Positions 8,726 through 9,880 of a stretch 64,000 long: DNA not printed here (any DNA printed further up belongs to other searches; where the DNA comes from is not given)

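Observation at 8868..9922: ~1 kb low-GC island carrying a DEDDh exonuclease-BRCT fusion gene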

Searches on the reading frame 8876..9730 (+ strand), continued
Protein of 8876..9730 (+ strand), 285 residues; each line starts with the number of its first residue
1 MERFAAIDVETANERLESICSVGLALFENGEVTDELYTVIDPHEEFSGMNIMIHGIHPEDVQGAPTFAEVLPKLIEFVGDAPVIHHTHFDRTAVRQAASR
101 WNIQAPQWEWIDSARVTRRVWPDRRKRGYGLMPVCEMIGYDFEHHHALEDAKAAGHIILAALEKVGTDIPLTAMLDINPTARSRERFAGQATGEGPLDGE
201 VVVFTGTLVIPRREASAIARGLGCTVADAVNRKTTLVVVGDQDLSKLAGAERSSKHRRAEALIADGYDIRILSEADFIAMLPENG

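Call 46: get_annotated_region(hit=H43, flank=4000)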
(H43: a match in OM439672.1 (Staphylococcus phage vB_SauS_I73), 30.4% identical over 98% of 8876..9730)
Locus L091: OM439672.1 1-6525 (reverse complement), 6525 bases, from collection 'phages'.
description: Staphylococcus phage vB_SauS_I73, complete genome.
organism: Staphylococcus phage vB_SauS_I73 (NCBI taxid 2914852)
taxonomy: Viruses; Duplodnaviria; Heunggongvirae; Uroviricota; Caudoviricetes; Azeredovirinae; Phietavirus
host: Staphylococcus aureus; source: cow (mastitis); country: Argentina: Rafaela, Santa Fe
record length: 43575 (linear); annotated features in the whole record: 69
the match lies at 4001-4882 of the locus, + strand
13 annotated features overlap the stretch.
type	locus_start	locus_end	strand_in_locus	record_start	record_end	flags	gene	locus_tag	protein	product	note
CDS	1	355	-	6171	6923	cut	-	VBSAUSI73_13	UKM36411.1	antirepressor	antirepressor, KilAC domain-containing protein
CDS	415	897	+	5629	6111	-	-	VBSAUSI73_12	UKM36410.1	hypothetical protein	-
CDS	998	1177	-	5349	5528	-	-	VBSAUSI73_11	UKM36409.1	hypothetical protein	-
CDS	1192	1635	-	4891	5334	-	-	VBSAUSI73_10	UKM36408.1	hypothetical protein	-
CDS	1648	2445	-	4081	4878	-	-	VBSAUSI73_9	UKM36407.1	antirepressor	antirepressor, KilAC domain-containing protein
CDS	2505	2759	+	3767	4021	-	-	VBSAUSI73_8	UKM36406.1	hypothetical protein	-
CDS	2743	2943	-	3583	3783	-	-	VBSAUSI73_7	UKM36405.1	hypothetical protein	-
CDS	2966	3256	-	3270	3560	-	-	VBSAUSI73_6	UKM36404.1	helix-turn-helix DNA binding domain protein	-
CDS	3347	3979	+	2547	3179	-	-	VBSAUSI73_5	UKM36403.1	helix-turn-helix DNA binding domain protein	-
CDS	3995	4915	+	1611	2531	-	-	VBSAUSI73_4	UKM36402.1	exonuclease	-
CDS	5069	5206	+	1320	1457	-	-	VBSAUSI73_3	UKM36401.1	hypothetical protein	-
CDS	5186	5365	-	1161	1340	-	-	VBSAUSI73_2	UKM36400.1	excise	-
CDS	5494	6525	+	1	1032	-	-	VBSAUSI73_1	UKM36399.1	integrase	-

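Call 47: get_annotated_region(hit=H26, flank=5000)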
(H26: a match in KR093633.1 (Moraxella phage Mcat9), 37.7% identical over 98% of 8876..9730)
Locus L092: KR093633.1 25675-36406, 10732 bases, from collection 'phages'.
description: Moraxella phage Mcat9, complete genome.
organism: Moraxella phage Mcat9 (NCBI taxid 1647555)
taxonomy: Viruses; Duplodnaviria; Heunggongvirae; Uroviricota; Caudoviricetes
host: Moraxella catarrhalis; source: sputum; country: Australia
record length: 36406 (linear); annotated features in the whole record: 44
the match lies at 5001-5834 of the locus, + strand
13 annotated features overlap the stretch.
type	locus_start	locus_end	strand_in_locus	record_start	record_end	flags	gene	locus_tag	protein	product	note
CDS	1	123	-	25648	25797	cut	-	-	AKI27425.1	hypothetical protein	-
CDS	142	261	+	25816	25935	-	-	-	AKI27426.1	hypothetical protein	-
CDS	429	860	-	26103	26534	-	-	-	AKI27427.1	hypothetical protein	-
CDS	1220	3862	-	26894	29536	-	-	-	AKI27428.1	hypothetical protein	-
CDS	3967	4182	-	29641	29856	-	-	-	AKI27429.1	hypothetical protein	-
CDS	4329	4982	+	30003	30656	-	-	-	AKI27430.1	hypothetical protein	-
CDS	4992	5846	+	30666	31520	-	-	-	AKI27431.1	hypothetical protein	-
CDS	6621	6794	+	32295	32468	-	-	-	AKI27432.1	hypothetical protein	-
CDS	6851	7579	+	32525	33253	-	-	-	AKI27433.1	hypothetical protein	-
CDS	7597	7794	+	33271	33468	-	-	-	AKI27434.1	hypothetical protein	-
misc_recomb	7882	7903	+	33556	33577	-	-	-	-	-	attR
CDS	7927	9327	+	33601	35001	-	-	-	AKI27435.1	hypothetical protein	-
CDS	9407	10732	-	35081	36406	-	-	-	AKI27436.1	hypothetical protein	-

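Call 58: predict_structure(alignment_id=A2)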
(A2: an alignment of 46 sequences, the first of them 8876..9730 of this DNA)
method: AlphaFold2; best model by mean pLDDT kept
length: 285 residues; sequences in the alignment: 46
mean_pLDDT: 85.1   pTM: 0.64
mean pLDDT of the five models: 85.1, 83.9, 83.6, 82.5, 80.3
residues with pLDDT >= 90: 148; 70-90: 96; 50-70: 28; < 50: 13
segments of 3 or more residues with pLDDT < 50: 177-187
pLDDT, mean of each block of 10 residues (from residue 1): 92 89 97 98 90 91 97 97 90 90 93 86 76 92 92 96 74 50 48 71 90 86 90 93 70 86 92 84 53
secondary structure, 60 per line:
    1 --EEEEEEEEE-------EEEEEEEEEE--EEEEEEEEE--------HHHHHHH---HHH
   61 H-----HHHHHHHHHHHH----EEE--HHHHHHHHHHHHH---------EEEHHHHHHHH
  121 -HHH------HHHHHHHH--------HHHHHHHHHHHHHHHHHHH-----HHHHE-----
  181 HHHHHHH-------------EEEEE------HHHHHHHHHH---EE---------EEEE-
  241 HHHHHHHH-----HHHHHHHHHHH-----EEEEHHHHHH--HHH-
elements in order: E3-11 E19-28 E31-39 H48-54 H58-61 H67-78 E83-85 H88-100 E110-112 H113-120 H131-138 H147-165 H171-174 H181-187 E201-205 H212-221 E236-239 H241-248 H254-264 E270-273 H274-279

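Call 60: find_encoding_contigs(protein=P0010, flank=5000, max_places=1)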
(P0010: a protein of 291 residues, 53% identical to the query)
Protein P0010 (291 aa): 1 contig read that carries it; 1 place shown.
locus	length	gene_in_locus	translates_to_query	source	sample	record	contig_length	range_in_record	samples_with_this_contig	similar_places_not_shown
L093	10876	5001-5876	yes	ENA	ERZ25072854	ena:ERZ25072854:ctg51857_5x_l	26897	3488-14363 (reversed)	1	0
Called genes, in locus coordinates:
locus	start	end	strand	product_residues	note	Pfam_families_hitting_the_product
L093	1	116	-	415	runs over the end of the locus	PF00296:Bac_luciferase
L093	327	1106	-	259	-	PF00561:Abhydrolase_1 (weak), PF12697:Abhydrolase_6, PF12146:Hydrolase_4 (weak)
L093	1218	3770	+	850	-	PF17900:Peptidase_M1_N, PF01433:Peptidase_M1, PF11838:ERAP1_C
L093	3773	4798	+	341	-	PF00929:RNase_T, PF16473:Rv2179c-like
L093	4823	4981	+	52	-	-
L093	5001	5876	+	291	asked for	PF00929:RNase_T, PF16473:Rv2179c-like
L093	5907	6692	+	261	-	PF03473:MOSC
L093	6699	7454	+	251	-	-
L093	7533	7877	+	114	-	-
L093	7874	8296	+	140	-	PF01850:PIN (weak)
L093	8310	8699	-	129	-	PF02515:CoA_transf_3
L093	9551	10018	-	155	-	PF02515:CoA_transf_3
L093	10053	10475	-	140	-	PF02515:CoA_transf_3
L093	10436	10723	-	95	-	PF02515:CoA_transf_3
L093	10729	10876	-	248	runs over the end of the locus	PF07826:IMP_cyclohyd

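Call 61: fold_search(model_id=the predicted structure, library=pdb)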
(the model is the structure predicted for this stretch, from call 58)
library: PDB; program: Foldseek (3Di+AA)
matches with E <= 10: 1296; with E <= 0.001: 116
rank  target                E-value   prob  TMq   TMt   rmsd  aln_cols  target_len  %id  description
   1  8zef_A                1.8e-12  1.00  0.54  0.18  18.5       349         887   16  Crystal structure of Staphylococcus aureus DinG protein in complex with ssDNA and Ca2+ (released 2025-05-21)
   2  9ii8_A                9.4e-12  1.00  0.54  0.18  16.8       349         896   15  Crystal structure of Staphylococcus aureus DinG protein in complex with ssDNA (released 2025-06-25)
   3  4fzx_C                3.8e-11  1.00  0.49  0.82   2.5       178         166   19  Exonuclease X in complex with 3' overhanging duplex DNA (released 2013-07-03)
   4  8h2f                  1.9e-10  1.00  0.50  0.78   3.4       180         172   21  Crystal structure of DnaQ domain in complex witn TMP of Streptococcus thermophilus strain DGCC 7710 (released 2023-09-13)
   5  9qpc_A                2.1e-10  1.00  0.56  0.14  14.0       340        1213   16  DNA polymerase with inhibitor (released 2025-09-24)
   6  9qrn_A                3.1e-10  1.00  0.53  0.14   2.0       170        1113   24  DNA polymerase without DNA or inhibitor (released 2025-09-24)
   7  2p1j_B                3.1e-10  1.00  0.44  0.70  11.3       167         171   27  Crystal structure of a polC-type DNA polymerase III exonuclease domain from Thermotoga maritima (released 2007-03-20)
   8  4l8r_E                3.3e-10  1.00  0.49  0.50   3.0       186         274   20  Structure of mrna stem-loop, human stem-loop binding protein and 3'hexo ternary complex (released 2013-07-10)
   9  8h18                  4.6e-10  1.00  0.49  0.78   3.4       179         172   21  Crystal structure of DnaQ domain of Streptococcus thermophilus strain DGCC 7710 (released 2023-09-13)
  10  4fzy_A                5.5e-10  1.00  0.49  0.80   2.6       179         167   20  Exonuclease X in complex with 12bp blunt-ended dsDNA (released 2013-07-03)
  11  4l8r_B                1.1e-09  1.00  0.50  0.51   3.7       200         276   20  Structure of mrna stem-loop, human stem-loop binding protein and 3'hexo ternary complex (released 2013-07-10)
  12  2ido_C                1.3e-09  1.00  0.48  0.76   2.9       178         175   21  Structure of the E. coli Pol III epsilon-Hot proofreading complex (released 2006-11-14)
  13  4qoz_B                1.4e-09  1.00  0.49  0.50   3.2       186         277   20  Crystal structure of the histone mRNA stem-loop, stem-loop binding protein (phosphorylated), and 3'hExo ternary comple (released 2014-07-23)
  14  1zbh_B                1.8e-09  1.00  0.51  0.64   2.5       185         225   19  3'-end specific recognition of histone mRNA stem-loop by 3'-exonuclease (released 2006-09-26)
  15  2gui                  2.0e-09  1.00  0.51  0.80   2.4       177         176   22  Structure and Function of Cyclized Versions of the Proofreading Exonuclease Subunit of E. coli DNA Polymerase III (released 2007-03-13)
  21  2p1j_A                5.8e-09  1.00  0.45  0.75   9.9       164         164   27  Crystal structure of a polC-type DNA polymerase III exonuclease domain from Thermotoga maritima (released 2007-03-20)
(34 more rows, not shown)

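Call 62: search_protein_families(library=padloc, proteins=[L090:3989-4909:+, L091:3995-4912:+, L092:4992-5843:+, P0003, P0089], max_evalue=0.00001)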
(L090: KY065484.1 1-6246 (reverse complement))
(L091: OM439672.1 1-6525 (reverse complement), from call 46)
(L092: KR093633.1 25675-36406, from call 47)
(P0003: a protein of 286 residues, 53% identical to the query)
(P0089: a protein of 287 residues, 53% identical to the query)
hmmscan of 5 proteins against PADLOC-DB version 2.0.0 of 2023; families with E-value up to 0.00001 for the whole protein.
L090:3989-4909:+ (307 aa): 3 families
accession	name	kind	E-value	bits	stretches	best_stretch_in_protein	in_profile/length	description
PDLC05027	PDC-S48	-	9.5e-36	121.7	1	3-166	4-171/411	-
PDLC01247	DEDDh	-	2.1e-29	101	1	6-155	1-135/139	"CAS-I,CAS-II,CAS-III,CAS-IV,CAS-V,CAS-VI; associated"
PDLC05028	PDC-S48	-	2.9e-27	93.4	1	4-164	19-182/512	-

L091:3995-4912:+ (306 aa): 3 families
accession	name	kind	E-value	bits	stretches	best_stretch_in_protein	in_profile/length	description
PDLC05027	PDC-S48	-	4.1e-35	119.7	1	3-165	6-172/411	-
PDLC01247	DEDDh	-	7.4e-30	102.4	1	4-155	1-137/139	"CAS-I,CAS-II,CAS-III,CAS-IV,CAS-V,CAS-VI; associated"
PDLC05028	PDC-S48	-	1.6e-20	71.2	1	2-165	19-185/512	-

L092:4992-5843:+ (284 aa): 3 families
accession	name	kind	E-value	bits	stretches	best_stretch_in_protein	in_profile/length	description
PDLC05027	PDC-S48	-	1.2e-35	121.4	2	1-190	1-198/411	-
PDLC01247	DEDDh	-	7e-26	89.5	1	7-158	2-138/139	"CAS-I,CAS-II,CAS-III,CAS-IV,CAS-V,CAS-VI; associated"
PDLC05028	PDC-S48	-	4.3e-22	76.4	1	4-186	19-203/512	-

P0003 (286 aa): 3 families
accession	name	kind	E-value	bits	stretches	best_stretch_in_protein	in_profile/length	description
PDLC05027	PDC-S48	-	1.5e-36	124.4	2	2-166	5-172/411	-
PDLC05028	PDC-S48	-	8.1e-29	98.5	1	2-178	19-198/512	-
PDLC01247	DEDDh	-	3e-25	87.5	1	4-157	1-138/139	"CAS-I,CAS-II,CAS-III,CAS-IV,CAS-V,CAS-VI; associated"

P0089 (287 aa): 3 families
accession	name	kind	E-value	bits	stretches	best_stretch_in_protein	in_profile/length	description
PDLC05027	PDC-S48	-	1.9e-34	117.5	2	2-174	5-179/411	-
PDLC05028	PDC-S48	-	3.3e-25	86.6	1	1-188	18-206/512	-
PDLC01247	DEDDh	-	7.2e-21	73.3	1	4-155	1-136/139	"CAS-I,CAS-II,CAS-III,CAS-IV,CAS-V,CAS-VI; associated"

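Call 69: get_annotated_region(hit=H1, flank=5000)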
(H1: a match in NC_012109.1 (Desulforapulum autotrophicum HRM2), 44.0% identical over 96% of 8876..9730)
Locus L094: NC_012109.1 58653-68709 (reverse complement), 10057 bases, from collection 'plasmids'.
description: Desulforapulum autotrophicum HRM2 plasmid pHRM2a, complete sequence
organism: Desulforapulum autotrophicum HRM2 (NCBI taxid 177437)
taxonomy: Bacteria; Thermodesulfobacteriota; Desulfobacteria; Desulfobacterales; Desulfobacteraceae; Desulforapulum; Desulforapulum autotrophicum; Desulforapulum autotrophicum HRM2
host: -; source: -; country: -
typing (MOB-suite, as given by PLSDB): mobilizable; replicon rep_cluster_1872; relaxase MOBQ
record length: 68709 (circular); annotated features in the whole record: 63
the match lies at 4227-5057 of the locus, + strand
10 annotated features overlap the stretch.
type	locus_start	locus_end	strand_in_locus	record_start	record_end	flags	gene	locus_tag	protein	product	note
CDS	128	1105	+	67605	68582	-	-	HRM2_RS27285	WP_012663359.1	hypothetical protein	-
CDS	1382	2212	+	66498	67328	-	-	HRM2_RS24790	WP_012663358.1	metallophosphoesterase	-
CDS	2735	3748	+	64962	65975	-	-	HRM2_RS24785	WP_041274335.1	hypothetical protein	-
CDS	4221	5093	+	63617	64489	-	-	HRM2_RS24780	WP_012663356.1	exonuclease domain-containing protein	-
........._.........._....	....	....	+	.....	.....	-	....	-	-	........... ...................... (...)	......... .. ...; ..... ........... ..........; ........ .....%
predicted_resistance_gene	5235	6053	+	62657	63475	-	lnu(F)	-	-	lincosamide nucleotidyltransferase Lnu(F)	predicted by amrfinderplus; class LINCOSAMIDE; identity 99.27%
CDS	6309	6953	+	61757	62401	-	-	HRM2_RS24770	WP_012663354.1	hypothetical protein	-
CDS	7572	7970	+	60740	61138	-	-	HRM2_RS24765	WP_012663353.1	hypothetical protein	-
CDS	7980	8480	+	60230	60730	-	-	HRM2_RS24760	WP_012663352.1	TIR domain-containing protein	-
CDS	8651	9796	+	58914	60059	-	-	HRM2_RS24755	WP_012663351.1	HEAT repeat domain-containing protein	-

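Call 70: get_annotated_region(hit=H2, flank=5000)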
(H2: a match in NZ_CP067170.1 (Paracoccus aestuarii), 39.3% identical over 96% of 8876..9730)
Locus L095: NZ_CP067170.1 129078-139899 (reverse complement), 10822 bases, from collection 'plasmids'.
description: Paracoccus aestuarii strain DSM 19484 plasmid p296221, complete sequence
organism: Paracoccus aestuarii (NCBI taxid 453842)
taxonomy: Bacteria; Pseudomonadota; Alphaproteobacteria; Rhodobacterales; Paracoccaceae; Paracoccus; Paracoccus aestuarii
host: -; source: cell culture,isolated from tidal flat sediment; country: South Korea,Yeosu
typing (MOB-suite, as given by PLSDB): non-mobilizable; replicon rep_cluster_229
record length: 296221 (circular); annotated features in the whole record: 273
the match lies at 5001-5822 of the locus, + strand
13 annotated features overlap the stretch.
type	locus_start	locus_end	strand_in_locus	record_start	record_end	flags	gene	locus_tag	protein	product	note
CDS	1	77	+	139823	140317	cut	-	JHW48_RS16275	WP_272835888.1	DUF305 domain-containing protein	-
CDS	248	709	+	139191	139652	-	cueR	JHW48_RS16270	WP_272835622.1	Cu(I)-responsive transcriptional regulator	GO:0006878 - intracellular copper ion homeostasis [Evidence IEA]; GO:0006355 - regulation of DNA-templated ...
CDS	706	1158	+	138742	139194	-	-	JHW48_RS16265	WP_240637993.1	DUF411 domain-containing protein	-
CDS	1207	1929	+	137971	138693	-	-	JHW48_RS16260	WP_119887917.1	glutaredoxin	-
CDS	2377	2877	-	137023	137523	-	-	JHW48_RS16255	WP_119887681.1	GNAT family N-acetyltransferase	-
CDS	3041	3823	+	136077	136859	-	-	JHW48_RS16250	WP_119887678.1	inositol monophosphatase family protein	-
CDS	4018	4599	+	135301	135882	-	-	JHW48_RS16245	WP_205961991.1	thermonuclease family protein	-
CDS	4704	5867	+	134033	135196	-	-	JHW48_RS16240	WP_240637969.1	exonuclease domain-containing protein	-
CDS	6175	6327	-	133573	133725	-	-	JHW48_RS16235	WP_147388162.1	DUF3408 domain-containing protein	-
CDS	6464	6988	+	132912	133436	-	-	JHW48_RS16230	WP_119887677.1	hypothetical protein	-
CDS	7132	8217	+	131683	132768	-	-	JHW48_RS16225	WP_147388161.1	hypothetical protein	-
CDS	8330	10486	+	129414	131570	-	-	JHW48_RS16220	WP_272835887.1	AAA family ATPase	-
CDS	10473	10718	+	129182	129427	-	-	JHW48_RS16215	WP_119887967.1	hypothetical protein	-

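Call 71: get_annotated_region(hit=H4, flank=5000)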
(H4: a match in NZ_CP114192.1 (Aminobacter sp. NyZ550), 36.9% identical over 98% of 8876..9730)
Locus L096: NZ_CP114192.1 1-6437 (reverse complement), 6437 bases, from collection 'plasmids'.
description: Aminobacter sp. NyZ550 plasmid pMET2, complete sequence
organism: Aminobacter sp. NyZ550 (NCBI taxid 2979870)
taxonomy: Bacteria; Pseudomonadota; Alphaproteobacteria; Hyphomicrobiales; Phyllobacteriaceae; Aminobacter; Aminobacter sp. NyZ550
host: -; source: -; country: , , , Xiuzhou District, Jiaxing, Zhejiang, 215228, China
typing (MOB-suite, as given by PLSDB): non-mobilizable
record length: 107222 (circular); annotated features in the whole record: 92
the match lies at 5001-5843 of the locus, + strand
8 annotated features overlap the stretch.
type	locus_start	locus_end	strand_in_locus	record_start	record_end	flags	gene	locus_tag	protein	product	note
CDS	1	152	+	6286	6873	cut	-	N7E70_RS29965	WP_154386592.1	hypothetical protein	-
CDS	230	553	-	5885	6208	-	-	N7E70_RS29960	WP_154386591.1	WGR domain-containing protein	-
CDS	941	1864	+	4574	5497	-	-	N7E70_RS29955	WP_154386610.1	zincin-like metallopeptidase domain-containing protein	-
CDS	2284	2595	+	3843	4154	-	-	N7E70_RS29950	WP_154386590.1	DUF736 domain-containing protein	-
CDS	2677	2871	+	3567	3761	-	-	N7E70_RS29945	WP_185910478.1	hypothetical protein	-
CDS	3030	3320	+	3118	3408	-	-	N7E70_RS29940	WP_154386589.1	hypothetical protein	-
CDS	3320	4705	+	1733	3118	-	-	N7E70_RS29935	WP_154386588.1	Fic family protein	-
CDS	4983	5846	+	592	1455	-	-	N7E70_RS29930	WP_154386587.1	exonuclease domain-containing protein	-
